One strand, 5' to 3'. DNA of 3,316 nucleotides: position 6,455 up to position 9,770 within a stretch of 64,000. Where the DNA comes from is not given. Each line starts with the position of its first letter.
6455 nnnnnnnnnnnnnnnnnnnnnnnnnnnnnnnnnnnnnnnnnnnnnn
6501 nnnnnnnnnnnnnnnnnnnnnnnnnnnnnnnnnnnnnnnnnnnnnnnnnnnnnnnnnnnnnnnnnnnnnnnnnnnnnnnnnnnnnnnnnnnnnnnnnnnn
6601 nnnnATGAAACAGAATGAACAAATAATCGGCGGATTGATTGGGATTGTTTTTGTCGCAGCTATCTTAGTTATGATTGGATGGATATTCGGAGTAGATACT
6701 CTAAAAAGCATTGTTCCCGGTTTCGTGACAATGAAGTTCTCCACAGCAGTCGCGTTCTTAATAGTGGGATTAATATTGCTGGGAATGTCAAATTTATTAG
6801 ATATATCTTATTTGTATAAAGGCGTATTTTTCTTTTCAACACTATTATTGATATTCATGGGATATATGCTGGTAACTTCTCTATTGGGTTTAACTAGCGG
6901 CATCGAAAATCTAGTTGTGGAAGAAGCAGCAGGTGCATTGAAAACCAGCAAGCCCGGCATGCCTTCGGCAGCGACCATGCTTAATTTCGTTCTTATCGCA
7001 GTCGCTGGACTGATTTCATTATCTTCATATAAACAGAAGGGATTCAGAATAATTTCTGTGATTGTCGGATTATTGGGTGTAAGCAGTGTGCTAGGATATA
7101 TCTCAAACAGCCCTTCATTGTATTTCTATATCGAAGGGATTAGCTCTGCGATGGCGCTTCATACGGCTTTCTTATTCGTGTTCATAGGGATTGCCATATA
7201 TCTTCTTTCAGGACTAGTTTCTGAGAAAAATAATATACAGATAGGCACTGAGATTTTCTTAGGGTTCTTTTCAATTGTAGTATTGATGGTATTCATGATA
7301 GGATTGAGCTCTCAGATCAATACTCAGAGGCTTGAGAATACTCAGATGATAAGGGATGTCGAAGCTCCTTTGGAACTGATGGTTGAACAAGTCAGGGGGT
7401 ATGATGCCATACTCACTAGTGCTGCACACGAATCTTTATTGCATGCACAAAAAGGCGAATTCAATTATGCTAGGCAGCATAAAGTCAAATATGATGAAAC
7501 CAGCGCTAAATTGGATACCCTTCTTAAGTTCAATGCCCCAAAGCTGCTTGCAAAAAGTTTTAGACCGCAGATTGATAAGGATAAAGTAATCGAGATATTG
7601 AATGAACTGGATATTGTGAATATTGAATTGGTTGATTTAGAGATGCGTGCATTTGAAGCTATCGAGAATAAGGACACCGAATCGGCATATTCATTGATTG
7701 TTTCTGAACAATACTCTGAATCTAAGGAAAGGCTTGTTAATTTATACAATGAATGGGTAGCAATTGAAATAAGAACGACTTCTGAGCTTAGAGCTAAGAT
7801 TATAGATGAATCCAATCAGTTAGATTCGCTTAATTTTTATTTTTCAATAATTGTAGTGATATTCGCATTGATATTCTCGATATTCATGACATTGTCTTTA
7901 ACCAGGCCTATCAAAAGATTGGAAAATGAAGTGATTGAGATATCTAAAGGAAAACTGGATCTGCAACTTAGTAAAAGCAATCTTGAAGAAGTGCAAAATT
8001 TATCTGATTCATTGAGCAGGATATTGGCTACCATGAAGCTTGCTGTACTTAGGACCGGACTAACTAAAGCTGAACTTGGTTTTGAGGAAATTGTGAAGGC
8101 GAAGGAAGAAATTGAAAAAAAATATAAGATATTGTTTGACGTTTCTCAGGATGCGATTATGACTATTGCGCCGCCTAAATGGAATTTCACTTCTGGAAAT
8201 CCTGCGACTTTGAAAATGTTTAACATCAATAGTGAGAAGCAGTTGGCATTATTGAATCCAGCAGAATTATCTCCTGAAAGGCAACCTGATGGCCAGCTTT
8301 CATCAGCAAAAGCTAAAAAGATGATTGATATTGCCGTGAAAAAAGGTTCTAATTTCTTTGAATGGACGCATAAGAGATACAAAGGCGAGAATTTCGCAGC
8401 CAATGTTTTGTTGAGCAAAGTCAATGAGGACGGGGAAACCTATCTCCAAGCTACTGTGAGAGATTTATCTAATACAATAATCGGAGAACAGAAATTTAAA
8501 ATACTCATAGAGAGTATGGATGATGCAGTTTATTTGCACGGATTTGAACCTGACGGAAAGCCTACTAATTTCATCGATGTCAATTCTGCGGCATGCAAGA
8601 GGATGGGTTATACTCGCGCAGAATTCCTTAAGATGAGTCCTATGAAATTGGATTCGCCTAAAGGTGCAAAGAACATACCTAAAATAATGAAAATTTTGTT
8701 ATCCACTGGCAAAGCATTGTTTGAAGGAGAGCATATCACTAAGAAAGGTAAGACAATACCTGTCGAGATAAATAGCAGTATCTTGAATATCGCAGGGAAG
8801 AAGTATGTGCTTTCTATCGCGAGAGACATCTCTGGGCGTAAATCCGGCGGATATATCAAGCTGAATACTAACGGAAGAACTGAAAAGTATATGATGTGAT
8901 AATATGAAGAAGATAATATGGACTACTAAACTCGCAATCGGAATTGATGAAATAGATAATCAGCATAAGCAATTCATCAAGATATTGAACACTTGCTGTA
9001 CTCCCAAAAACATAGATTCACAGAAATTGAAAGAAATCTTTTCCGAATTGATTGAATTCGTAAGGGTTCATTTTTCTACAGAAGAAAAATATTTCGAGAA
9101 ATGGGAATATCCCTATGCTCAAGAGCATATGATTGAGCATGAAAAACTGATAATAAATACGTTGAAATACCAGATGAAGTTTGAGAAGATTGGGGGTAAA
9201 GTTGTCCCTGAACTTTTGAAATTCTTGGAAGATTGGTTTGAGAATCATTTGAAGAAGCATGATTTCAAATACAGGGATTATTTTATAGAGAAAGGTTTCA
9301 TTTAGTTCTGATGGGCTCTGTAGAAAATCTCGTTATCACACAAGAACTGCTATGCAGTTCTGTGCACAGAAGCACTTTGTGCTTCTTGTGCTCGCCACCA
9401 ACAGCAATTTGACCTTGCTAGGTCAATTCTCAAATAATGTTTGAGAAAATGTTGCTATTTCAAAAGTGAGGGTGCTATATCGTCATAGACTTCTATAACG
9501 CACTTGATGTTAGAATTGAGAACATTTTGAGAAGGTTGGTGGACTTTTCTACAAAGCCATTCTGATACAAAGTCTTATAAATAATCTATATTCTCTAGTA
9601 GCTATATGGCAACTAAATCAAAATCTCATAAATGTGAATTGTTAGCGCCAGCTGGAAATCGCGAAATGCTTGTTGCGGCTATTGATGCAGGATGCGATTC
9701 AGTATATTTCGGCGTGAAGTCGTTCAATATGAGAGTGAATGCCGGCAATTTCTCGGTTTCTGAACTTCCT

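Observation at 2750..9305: Compact sensor island: REC, P-loop-less KaiC-like, Cache-HAMP histidine kinase, 7TM protein, 7TM-HAMP-2xPAS protein with no output, hemerythrin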

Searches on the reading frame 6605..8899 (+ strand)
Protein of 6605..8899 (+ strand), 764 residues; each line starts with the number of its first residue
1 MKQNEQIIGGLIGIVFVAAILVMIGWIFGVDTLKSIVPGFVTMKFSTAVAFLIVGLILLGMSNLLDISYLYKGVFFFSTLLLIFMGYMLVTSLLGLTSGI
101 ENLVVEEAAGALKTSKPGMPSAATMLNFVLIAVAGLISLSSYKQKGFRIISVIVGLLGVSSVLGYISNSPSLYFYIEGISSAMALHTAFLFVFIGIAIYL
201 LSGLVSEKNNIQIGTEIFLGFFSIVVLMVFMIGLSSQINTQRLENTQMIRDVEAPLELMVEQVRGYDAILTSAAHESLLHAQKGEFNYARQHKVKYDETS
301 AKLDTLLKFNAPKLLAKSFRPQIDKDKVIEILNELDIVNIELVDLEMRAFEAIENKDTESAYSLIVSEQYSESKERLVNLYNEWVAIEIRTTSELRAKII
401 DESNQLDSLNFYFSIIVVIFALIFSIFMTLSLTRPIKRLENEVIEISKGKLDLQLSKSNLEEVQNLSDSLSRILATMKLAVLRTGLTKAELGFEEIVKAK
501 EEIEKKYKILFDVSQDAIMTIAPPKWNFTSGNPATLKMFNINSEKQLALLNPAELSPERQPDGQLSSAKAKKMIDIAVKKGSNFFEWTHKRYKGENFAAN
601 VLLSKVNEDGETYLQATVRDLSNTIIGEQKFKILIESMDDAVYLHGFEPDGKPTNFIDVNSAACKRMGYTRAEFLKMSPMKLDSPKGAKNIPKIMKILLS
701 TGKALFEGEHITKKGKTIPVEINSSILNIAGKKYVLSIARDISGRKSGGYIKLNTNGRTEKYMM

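Call 3: search_protein_families(library=pfam, proteins=[window:6605-8899:+], max_evalue=0.1)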
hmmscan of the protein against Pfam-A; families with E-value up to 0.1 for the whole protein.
window:6605-8899:+ (764 aa): 6 families
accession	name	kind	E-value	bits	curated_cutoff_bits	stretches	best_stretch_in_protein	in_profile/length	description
PF13426.13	PAS_9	-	1.5e-12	48.1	27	1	655-743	12-102/103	PAS domain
PF13188.13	PAS_8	-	7.8e-09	35.6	21.8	1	630-672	2-38/65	PAS domain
PF08448.16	PAS_4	-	0.026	15.2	23.1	1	655-746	16-109/110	PAS fold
PF08447.18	PAS_3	-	0.073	13.8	25.6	0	657-728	2-77/89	PAS fold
PF14147.11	Spore_YhaL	-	0.085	13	27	1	415-445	5-35/52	Sporulation protein YhaL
PF00672.30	HAMP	-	0.097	13.5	25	0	427-454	1-28/53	HAMP domain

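Call 4: search_protein_families(library=ncbifam, proteins=[window:6605-8899:+], max_evalue=0.1)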
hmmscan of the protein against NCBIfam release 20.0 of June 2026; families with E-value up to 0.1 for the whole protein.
window:6605-8899:+ (764 aa): 12 families
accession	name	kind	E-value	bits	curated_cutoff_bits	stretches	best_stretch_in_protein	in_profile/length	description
TIGR00229.1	sensory_box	domain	7.2e-19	68.2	22.9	2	628-746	4-120/126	PAS domain S-box protein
NF045595.1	HK_scytonemin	equivalog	3.8e-06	25.6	865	1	633-743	9-114/637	scytonemin biosynthesis sensor histidine kinase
NF041210.1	his_kin_PieS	equivalog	7.5e-05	21.9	850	1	408-477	167-236/474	two component system sensor histidine kinase PieS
NF033092.0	HK_WalK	equivalog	8.8e-05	21.3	725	1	389-481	159-250/594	cell wall metabolism sensor histidine kinase WalK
NF038263.1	prot_phos_SiaA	equivalog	0.00028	19.5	700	1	397-473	300-375/658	biofilm regulation protein phosphatase SiaA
NF008467.0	PRK11359.1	equivalog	0.00035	18.7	857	1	586-726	90-230/800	oxygen-sensing cyclic-di-GMP phosphodiesterase DosP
NF007004.0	PRK09467.1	equivalog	0.001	18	415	1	384-478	132-226/440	two-component system sensor histidine kinase EnvZ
NF008025.0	PRK10755.1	equivalog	0.0027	16.5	314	1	372-488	36-147/362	two-component system sensor histidine kinase PmrB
NF052574.1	HisKinEspCMyxo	equivalog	0.01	14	1200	0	637-746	292-402/785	serine histidine kinase EspC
NF058645.1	MCPCtpMPsAe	equivalog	0.022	13.5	900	1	393-481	190-280/558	methyl-accepting chemotaxis protein CtpM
NF012163.2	BaeS_SmeS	equivalog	0.037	12.9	500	1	411-476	167-232/457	sensor histidine kinase efflux regulator BaeS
NF011615.0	PRK15041.1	equivalog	0.051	12.2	947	1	411-476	195-262/554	methyl-accepting chemotaxis protein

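Call 95: search_protein_families(library=padloc, proteins=[window:6605-8899:+], max_evalue=0.001)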
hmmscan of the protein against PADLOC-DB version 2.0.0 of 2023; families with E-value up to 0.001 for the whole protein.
window:6605-8899:+ (764 aa): 0 families

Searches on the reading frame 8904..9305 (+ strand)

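Call 3: search_protein_families(library=pfam, proteins=[window:8904-9305:+], max_evalue=0.1)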
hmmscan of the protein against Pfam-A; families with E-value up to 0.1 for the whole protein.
window:8904-9305:+ (133 aa): 2 families
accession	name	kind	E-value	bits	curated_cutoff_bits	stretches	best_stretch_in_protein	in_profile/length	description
PF01814.28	Hemerythrin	-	3.9e-13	50.4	25.3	1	13-123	2-123/127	Hemerythrin HHE cation binding domain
PF03521.19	Kv2channel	-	0.042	13.7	25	1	25-84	52-110/288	Kv2 voltage-gated K+ channel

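Call 4: search_protein_families(library=ncbifam, proteins=[window:8904-9305:+], max_evalue=0.1)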
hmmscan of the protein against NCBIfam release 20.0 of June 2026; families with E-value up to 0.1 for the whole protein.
window:8904-9305:+ (133 aa): 5 families
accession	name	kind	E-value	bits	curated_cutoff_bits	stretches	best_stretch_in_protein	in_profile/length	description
NF033749.1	bact_hemeryth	subfamily_domain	1.5e-30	106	84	1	4-127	2-128/129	bacteriohemerythrin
TIGR02481.1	hemeryth_dom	domain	9.1e-29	100.1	51.75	1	6-127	2-126/126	hemerythrin domain-containing protein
NF002007.0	PRK00808.1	equivalog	4.8e-24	85.2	109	1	1-126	1-126/156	bacteriohemerythrin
TIGR00058.1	Hemerythrin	subfamily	7.4e-14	52.3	131.85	1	5-124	6-112/115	hemerythrin family non-heme iron protein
NF002522.0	PRK01917.1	equivalog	5.4e-11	42.6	162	1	8-131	14-135/145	cation-binding hemerythrin HHE family protein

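Call 95: search_protein_families(library=padloc, proteins=[window:8904-9305:+], max_evalue=0.001)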
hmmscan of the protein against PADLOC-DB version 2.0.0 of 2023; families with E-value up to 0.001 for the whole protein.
window:8904-9305:+ (133 aa): 0 families

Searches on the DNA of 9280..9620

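Call 13: search_rna_families(source=window, start=9280, end=9620, threshold=evalue, max_evalue=1, show_alignments=2)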
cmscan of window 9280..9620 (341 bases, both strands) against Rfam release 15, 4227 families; matches with E-value up to 1: 0.
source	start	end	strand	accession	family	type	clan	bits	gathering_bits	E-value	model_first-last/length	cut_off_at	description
